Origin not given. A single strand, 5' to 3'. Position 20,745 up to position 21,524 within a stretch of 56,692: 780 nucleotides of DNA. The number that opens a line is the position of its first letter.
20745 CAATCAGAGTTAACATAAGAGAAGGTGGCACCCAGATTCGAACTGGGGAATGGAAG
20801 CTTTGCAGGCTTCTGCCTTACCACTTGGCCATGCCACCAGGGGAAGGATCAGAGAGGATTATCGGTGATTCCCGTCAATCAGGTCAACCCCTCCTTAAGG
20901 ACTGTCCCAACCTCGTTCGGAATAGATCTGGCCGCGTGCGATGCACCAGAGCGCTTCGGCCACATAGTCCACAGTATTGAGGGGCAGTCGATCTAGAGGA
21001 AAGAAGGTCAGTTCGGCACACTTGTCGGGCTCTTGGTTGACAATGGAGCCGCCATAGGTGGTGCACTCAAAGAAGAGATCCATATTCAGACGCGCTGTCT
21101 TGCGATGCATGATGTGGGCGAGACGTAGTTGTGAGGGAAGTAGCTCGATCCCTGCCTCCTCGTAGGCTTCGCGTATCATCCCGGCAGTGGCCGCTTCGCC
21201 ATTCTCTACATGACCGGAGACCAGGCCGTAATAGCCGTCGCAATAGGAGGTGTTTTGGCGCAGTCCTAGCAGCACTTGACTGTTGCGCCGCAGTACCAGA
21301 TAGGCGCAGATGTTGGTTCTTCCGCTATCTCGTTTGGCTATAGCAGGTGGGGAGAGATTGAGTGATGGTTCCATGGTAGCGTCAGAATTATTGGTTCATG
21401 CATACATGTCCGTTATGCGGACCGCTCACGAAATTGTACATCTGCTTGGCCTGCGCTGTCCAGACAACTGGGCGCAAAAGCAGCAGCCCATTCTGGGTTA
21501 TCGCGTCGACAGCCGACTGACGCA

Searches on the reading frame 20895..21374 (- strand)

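Call 61: search_protein_families(library=pfam, proteins=[window:20895-21374:-], max_evalue=0.0001)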
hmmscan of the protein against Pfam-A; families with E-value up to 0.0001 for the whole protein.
window:20895-21374:- (159 aa): 2 families
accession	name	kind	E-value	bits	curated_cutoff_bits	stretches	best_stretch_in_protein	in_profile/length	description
PF00293.34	NUDIX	-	1.7e-12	48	21.1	1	23-131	7-119/134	NUDIX domain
PF14815.12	NUDIX_4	-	4.9e-05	23.5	35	1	24-128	1-96/113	NUDIX domain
